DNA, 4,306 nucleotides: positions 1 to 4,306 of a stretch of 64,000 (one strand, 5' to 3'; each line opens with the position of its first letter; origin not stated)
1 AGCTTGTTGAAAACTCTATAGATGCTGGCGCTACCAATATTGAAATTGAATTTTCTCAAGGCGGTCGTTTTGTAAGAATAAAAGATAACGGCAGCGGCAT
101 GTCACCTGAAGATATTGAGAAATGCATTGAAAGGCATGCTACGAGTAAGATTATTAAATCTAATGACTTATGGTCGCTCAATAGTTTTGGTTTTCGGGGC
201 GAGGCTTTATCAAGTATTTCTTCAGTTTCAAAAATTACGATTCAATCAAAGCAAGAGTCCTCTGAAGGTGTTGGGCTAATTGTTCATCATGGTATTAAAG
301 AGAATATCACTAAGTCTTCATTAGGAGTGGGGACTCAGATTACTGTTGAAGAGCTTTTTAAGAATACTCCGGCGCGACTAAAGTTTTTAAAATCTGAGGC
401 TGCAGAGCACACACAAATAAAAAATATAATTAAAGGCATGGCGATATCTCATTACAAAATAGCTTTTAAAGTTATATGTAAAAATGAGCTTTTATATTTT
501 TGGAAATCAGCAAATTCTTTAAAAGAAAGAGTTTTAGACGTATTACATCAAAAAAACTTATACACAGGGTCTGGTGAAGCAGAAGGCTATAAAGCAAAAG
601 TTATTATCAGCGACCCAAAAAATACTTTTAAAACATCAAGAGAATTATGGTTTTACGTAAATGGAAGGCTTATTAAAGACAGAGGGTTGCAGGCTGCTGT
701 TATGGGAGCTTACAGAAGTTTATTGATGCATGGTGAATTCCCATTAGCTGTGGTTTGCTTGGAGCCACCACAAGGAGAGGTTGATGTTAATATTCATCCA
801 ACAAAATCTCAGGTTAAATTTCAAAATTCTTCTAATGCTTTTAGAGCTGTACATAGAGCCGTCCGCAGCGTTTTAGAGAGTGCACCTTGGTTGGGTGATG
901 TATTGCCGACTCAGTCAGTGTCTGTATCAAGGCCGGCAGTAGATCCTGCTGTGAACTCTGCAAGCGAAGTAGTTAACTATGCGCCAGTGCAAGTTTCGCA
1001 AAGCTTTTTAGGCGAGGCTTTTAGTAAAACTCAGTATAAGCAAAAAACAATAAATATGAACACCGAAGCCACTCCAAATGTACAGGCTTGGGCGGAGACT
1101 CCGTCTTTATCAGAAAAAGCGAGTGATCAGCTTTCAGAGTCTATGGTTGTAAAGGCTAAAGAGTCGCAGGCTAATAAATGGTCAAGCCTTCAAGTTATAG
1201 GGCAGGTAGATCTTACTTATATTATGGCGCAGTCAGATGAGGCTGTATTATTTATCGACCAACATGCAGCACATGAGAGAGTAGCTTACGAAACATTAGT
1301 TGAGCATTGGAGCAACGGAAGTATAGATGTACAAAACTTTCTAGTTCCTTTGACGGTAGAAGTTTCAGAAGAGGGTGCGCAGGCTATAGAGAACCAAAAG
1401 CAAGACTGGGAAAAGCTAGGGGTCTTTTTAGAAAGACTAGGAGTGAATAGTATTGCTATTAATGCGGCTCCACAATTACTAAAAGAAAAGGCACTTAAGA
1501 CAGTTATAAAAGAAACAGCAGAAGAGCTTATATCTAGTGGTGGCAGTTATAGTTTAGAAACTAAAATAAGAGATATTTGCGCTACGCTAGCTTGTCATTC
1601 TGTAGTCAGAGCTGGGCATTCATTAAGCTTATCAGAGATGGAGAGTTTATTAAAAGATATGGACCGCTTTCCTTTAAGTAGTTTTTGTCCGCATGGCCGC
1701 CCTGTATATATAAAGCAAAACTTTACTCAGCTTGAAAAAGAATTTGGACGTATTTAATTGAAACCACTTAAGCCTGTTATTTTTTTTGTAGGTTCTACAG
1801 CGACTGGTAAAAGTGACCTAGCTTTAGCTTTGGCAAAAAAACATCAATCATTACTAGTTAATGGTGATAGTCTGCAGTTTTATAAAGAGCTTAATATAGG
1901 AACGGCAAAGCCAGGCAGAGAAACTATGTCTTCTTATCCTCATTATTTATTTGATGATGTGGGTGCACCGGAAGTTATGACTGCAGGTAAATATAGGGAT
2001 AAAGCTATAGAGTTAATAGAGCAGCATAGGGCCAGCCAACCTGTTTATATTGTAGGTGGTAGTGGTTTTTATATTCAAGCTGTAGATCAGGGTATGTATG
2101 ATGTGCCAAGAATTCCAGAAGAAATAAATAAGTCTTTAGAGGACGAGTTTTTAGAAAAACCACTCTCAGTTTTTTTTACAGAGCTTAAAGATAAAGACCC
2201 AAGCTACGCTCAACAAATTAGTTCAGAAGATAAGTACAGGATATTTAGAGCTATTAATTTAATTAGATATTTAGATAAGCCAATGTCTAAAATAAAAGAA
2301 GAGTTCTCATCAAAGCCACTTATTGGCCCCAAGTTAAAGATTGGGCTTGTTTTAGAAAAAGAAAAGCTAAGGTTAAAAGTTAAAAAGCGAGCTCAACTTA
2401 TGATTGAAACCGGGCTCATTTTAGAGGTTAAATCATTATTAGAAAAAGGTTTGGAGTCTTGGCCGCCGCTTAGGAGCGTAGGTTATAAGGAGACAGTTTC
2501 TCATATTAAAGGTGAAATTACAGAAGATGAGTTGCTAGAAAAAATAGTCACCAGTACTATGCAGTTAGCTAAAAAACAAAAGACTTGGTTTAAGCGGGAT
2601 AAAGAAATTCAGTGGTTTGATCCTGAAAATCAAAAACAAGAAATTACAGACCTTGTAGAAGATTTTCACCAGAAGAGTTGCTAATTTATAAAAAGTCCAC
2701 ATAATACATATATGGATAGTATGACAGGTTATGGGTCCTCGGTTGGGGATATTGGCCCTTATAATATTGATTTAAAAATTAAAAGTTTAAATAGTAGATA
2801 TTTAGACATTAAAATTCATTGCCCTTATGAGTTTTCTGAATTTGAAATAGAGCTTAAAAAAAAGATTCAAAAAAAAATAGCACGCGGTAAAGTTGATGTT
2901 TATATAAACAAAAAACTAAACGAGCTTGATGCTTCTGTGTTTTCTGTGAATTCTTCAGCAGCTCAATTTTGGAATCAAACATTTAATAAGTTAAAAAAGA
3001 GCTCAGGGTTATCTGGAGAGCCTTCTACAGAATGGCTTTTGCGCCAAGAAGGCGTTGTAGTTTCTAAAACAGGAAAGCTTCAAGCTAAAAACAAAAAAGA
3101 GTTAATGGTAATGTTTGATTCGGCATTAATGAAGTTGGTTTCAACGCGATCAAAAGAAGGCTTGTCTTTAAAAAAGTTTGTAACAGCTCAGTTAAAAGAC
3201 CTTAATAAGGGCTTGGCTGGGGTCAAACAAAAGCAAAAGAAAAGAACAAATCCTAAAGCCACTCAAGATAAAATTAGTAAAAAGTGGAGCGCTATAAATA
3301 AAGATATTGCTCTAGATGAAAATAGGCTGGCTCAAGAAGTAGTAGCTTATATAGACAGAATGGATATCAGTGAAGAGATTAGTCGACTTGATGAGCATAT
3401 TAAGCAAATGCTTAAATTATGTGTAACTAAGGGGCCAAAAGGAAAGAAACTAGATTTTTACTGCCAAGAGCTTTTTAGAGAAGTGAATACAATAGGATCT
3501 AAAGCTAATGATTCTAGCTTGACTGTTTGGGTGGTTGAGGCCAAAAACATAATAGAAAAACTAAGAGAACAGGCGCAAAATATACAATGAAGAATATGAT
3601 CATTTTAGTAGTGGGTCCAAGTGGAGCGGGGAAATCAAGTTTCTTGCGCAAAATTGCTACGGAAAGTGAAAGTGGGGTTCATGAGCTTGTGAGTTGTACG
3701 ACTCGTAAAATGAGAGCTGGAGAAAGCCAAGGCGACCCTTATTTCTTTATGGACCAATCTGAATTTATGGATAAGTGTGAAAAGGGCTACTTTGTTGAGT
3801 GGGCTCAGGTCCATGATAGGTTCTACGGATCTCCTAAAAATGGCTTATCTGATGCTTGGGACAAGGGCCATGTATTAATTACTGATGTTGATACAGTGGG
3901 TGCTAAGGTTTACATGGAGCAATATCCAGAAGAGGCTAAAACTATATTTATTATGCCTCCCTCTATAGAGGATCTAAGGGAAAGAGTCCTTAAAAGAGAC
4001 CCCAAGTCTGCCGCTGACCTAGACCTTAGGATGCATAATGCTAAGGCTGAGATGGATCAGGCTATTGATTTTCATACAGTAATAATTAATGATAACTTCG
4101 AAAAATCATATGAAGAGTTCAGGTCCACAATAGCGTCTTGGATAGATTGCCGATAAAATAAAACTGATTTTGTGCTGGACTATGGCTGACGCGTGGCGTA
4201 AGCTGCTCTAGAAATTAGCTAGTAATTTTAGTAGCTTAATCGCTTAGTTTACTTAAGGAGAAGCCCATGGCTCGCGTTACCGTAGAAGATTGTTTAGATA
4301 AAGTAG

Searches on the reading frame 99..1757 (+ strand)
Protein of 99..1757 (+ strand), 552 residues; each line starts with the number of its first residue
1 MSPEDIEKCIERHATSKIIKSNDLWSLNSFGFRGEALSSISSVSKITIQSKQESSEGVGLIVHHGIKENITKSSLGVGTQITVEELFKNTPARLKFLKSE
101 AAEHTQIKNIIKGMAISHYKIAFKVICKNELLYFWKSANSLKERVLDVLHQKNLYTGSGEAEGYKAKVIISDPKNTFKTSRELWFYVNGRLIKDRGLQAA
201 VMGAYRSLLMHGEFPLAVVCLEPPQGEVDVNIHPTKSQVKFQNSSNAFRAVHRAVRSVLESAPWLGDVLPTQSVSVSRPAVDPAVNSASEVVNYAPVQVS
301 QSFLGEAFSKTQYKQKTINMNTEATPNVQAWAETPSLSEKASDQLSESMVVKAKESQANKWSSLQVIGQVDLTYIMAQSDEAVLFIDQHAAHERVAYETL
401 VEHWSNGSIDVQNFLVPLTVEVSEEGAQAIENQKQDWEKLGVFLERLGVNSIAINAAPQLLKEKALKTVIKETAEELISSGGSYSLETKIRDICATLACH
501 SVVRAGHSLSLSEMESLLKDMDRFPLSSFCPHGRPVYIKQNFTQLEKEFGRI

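Call 73: search_protein_families(library=pfam, proteins=[window:99-1757:+], max_evalue=0.00001)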
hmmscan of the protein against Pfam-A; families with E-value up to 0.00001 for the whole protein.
window:99-1757:+ (552 aa): 2 families
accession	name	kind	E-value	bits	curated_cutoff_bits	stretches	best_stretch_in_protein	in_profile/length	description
PF08676.16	MutL_C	-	4.1e-40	137.2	25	1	367-509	1-142/142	MutL C terminal dimerisation domain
PF01119.25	DNA_mis_repair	-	1.4e-25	89.7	26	1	151-259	10-118/119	DNA mismatch repair protein, C-terminal domain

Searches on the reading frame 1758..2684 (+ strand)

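Call 73: search_protein_families(library=pfam, proteins=[window:1758-2684:+], max_evalue=0.00001)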
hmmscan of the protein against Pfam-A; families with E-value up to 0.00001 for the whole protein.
window:1758-2684:+ (308 aa): 2 families
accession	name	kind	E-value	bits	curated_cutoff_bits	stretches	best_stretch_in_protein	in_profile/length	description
PF01715.23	IPPT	-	1.2e-58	199.1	23.6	1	40-281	1-243/243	IPP transferase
PF01745.22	IPT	-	4.1e-09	36.6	20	1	9-114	5-111/233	Isopentenyl transferase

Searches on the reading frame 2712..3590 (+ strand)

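Call 73: search_protein_families(library=pfam, proteins=[window:2712-3590:+], max_evalue=0.00001)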
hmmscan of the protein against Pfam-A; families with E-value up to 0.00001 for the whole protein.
window:2712-3590:+ (292 aa): 2 families
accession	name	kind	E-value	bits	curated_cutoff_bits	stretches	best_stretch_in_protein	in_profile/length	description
PF08340.16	YicC-like_C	-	3.5e-38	130.9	27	1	175-291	3-119/120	Endoribonuclease YicC-like, C-terminal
PF03755.18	YicC-like_N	-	6.3e-34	118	25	1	1-154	1-155/156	Endoribonuclease YicC-like, N-terminal region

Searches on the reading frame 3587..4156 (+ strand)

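Call 73: search_protein_families(library=pfam, proteins=[window:3587-4156:+], max_evalue=0.00001)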
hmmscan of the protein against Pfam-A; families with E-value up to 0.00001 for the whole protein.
window:3587-4156:+ (189 aa): 1 family
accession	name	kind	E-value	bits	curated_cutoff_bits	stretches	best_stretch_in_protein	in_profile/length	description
PF00625.27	Guanylate_kin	-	5.1e-31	108.2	25.2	1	5-183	4-180/182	Guanylate kinase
